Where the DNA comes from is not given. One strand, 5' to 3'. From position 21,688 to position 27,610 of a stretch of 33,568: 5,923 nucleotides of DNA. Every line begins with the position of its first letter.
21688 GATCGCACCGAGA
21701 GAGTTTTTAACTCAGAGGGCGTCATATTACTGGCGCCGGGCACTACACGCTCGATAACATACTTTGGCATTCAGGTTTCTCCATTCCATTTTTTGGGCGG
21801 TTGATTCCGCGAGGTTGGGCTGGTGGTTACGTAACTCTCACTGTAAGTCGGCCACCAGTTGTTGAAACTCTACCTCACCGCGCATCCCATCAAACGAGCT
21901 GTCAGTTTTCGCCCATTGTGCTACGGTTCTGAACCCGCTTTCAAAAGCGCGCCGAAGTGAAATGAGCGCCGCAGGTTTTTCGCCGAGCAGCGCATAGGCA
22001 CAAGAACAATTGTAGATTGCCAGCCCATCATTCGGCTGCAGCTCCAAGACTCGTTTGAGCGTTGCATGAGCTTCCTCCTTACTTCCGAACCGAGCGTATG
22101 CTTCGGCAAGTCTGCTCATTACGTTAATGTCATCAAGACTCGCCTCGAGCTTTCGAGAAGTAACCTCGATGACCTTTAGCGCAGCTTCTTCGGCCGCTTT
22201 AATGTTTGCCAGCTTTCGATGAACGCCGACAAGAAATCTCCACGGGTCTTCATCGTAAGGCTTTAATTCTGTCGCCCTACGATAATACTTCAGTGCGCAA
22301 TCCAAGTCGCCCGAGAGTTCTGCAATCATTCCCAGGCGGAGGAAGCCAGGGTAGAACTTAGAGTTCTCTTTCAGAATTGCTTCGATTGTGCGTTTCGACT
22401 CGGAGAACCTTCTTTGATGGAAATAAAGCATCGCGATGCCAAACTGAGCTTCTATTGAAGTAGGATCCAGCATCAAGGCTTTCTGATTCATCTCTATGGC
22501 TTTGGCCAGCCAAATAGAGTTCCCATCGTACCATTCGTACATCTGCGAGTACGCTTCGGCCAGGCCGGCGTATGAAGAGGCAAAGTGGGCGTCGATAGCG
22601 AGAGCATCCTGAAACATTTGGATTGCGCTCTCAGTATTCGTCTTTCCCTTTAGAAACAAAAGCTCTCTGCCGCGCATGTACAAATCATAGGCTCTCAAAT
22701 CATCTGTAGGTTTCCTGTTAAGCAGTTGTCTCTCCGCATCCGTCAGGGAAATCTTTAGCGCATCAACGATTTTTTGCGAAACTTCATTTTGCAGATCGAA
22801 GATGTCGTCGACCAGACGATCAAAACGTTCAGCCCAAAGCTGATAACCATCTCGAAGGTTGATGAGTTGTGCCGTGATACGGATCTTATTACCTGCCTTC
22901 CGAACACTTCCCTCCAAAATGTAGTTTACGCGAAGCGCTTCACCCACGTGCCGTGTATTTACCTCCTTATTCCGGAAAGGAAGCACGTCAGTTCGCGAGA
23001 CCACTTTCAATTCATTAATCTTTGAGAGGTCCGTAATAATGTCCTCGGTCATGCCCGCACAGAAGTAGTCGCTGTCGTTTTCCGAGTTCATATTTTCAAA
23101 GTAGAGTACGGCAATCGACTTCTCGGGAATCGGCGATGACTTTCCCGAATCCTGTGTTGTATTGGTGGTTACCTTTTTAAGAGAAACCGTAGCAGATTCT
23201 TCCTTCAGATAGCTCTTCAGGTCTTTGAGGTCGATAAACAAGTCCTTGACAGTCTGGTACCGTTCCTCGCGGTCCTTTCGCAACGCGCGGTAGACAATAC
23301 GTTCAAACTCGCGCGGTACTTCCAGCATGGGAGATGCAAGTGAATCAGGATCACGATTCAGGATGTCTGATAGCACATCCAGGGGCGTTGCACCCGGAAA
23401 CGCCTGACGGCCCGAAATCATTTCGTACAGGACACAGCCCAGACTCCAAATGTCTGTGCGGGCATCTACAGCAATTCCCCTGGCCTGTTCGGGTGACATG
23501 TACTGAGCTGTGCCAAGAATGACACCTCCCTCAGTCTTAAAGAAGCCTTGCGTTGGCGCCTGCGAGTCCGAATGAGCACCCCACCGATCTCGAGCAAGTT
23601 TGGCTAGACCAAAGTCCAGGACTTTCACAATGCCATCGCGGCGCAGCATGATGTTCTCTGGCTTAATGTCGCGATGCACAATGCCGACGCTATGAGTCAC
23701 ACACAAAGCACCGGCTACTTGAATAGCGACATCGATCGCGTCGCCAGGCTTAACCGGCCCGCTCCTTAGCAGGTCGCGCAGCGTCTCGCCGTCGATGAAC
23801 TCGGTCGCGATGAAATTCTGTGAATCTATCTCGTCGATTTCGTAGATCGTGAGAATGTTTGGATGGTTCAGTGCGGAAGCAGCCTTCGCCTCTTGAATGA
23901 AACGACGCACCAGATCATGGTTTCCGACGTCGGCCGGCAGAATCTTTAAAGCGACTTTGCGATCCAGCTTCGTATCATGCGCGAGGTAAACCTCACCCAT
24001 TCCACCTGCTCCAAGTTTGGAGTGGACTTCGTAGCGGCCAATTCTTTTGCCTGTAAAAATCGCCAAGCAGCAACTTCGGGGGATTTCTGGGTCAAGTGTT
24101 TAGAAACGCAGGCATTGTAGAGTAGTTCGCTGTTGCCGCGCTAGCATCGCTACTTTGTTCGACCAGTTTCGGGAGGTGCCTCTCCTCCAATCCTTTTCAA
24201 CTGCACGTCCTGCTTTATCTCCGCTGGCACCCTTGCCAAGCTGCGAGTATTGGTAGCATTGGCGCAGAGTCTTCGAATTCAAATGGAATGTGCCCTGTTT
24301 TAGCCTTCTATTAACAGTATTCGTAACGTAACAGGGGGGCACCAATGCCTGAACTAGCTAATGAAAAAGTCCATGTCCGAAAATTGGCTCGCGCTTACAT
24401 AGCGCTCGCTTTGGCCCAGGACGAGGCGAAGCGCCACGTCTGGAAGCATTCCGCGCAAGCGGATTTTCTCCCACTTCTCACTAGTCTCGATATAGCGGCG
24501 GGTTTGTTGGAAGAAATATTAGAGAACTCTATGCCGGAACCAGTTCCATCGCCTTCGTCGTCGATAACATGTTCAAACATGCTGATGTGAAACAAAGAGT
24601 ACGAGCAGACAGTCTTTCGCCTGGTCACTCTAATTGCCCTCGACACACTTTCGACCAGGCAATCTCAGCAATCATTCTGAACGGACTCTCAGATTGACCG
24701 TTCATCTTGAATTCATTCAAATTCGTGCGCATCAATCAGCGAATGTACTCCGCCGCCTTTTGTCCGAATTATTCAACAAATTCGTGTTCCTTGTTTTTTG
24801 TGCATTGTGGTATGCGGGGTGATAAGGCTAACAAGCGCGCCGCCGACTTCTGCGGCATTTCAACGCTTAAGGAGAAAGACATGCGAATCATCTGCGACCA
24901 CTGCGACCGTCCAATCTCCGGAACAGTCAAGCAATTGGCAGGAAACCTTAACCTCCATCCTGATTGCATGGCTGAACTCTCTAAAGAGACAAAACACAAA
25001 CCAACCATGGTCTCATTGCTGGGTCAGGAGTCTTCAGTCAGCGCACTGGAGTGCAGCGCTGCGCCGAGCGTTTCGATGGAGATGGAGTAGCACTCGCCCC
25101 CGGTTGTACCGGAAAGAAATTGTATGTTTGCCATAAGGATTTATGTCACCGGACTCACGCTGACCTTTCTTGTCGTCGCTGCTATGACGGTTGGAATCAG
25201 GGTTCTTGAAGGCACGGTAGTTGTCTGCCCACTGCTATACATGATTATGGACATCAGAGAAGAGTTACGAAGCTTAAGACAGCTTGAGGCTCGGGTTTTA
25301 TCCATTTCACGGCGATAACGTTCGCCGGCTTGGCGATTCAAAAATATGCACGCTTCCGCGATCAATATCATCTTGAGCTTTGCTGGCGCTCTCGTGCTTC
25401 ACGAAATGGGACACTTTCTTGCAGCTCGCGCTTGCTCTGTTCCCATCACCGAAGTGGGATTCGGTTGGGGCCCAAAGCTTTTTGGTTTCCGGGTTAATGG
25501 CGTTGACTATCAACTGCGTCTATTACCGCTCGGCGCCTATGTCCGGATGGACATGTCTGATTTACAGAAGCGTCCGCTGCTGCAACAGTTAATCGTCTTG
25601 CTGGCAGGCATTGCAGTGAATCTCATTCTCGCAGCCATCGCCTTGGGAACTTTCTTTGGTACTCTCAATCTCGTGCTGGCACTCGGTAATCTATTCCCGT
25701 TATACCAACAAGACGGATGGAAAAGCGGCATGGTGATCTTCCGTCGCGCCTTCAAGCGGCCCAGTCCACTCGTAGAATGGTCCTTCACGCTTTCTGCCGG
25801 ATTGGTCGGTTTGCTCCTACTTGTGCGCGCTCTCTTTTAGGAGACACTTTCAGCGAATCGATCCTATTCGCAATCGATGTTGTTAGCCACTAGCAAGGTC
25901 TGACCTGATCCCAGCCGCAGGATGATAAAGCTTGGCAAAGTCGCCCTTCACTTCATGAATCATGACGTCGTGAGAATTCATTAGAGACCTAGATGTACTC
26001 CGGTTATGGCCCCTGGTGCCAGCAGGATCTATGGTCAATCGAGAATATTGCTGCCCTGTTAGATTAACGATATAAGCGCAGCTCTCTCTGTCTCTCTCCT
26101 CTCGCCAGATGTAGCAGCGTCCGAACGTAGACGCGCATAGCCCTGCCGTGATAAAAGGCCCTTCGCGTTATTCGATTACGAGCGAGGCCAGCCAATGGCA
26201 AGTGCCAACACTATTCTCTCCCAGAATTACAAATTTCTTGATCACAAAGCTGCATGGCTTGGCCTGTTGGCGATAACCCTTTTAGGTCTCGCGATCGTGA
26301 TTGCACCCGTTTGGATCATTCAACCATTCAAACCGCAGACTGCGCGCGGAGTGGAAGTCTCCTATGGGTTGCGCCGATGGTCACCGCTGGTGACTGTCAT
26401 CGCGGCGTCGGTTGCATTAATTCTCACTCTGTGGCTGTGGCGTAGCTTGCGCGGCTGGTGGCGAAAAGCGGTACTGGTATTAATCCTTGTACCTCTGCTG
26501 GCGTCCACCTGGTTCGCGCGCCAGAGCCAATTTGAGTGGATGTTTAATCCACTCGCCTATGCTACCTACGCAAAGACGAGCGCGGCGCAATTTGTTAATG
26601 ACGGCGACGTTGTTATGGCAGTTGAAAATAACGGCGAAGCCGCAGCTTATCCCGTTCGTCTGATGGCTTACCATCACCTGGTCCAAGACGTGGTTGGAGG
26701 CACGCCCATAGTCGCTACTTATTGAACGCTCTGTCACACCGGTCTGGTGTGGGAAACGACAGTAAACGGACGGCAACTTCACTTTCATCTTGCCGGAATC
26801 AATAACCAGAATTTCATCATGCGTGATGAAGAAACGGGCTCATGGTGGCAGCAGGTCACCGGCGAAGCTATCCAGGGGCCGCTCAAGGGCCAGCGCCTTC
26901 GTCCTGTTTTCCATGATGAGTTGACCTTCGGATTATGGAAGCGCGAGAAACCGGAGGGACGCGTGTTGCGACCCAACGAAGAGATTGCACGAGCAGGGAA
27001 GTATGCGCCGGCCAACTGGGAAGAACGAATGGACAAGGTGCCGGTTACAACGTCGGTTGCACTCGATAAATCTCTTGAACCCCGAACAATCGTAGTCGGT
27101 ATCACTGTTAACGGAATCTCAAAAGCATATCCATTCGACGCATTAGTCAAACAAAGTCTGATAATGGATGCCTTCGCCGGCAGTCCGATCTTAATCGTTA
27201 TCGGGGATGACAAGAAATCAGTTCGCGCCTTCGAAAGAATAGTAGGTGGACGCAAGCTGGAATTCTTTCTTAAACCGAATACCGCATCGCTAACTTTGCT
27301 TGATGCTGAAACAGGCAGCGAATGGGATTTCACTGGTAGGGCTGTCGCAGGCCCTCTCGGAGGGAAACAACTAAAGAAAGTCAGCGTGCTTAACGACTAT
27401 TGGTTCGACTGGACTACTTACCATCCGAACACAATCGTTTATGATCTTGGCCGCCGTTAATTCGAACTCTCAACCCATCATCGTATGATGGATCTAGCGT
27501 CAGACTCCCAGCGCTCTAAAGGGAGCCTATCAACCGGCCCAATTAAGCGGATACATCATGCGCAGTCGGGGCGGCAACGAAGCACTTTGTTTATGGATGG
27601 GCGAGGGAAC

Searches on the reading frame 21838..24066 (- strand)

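Call 3: search_protein_families(library=pfam, proteins=[window:21838-24066:-], max_evalue=0.01)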
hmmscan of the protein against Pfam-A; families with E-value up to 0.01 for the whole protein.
window:21838-24066:- (742 aa): 21 families
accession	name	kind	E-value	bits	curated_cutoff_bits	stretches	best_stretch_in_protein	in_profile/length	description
PF00069.31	Pkinase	-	6.8e-47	160.5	31.7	1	12-271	1-253/263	Protein kinase domain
PF07714.23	PK_Tyr_Ser-Thr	-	2.6e-33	115.9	23.1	1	14-271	3-250/258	Protein tyrosine and serine/threonine kinase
PF14559.12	TPR_19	-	1.4e-18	67.4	25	1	521-568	8-55/68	Tetratricopeptide repeat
PF07719.23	TPR_2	-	5.7e-13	48.3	27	0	649-680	3-34/34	Tetratricopeptide repeat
PF13181.12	TPR_8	-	1.9e-11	43.6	25.7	0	576-603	5-32/34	Tetratricopeptide repeat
PF13428.12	TPR_14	-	5.8e-11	42.4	23.5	2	576-613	5-42/44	Tetratricopeptide repeat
PF00515.34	TPR_1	-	1.7e-10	40.7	27.8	0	575-604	4-33/34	Tetratricopeptide repeat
PF13414.12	TPR_11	-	1.8e-10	40.8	26.8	0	478-509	10-41/42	TPR repeat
PF13424.12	TPR_12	-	6.5e-10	39.5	30.1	1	612-677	9-75/77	Tetratricopeptide repeat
PF13432.12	TPR_16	-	5.9e-08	33.5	32.7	1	544-605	3-64/65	Tetratricopeptide repeat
PF01636.29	APH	-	6.8e-07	29.7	23.2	1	127-157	168-199/239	Phosphotransferase enzyme family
PF14531.12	Kinase-like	-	1.3e-06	28.4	25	1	42-269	85-289/289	Kinase-like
PF13431.12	TPR_17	-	4.6e-06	26.9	24.4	0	670-700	2-32/34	Tetratricopeptide repeat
PF13174.12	TPR_6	-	2.7e-05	25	26.3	0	652-679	5-32/33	Tetratricopeptide repeat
PF13371.12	TPR_9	-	0.00014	22.3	35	0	656-707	4-55/73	Tetratricopeptide repeat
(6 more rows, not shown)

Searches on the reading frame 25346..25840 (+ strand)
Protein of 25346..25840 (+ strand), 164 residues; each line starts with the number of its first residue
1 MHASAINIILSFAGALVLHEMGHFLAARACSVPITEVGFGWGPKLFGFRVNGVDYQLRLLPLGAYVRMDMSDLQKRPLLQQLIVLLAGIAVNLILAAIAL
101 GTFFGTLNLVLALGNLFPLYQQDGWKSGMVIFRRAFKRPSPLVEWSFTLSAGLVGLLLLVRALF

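Call 43: search_protein_families(library=pfam, proteins=[window:25346-25840:+], max_evalue=0.001)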
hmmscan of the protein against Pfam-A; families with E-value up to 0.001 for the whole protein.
window:25346-25840:+ (164 aa): 1 family
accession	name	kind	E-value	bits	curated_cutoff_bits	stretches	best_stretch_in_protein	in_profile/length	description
PF02163.28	Peptidase_M50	-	2.2e-30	106.1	27.2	1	8-103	2-100/221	Peptidase family M50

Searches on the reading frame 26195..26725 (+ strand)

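Call 43: search_protein_families(library=pfam, proteins=[window:26195-26725:+], max_evalue=0.001)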
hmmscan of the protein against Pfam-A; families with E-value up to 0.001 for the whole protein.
window:26195-26725:+ (176 aa): 1 family
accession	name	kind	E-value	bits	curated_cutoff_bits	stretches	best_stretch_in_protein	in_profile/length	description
PF11376.13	DUF3179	-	3.9e-10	40.1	27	1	124-176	11-64/292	Protein of unknown function (DUF3179)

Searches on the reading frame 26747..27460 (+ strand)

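Call 44: search_protein_families(library=pfam, proteins=[window:26747-27460:+], max_evalue=0.001)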
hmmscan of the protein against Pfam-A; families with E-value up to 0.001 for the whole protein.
window:26747-27460:+ (237 aa): 1 family
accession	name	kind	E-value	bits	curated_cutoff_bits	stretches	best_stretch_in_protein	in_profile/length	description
PF11376.13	DUF3179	-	7.9e-43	147.4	27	1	2-229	74-292/292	Protein of unknown function (DUF3179)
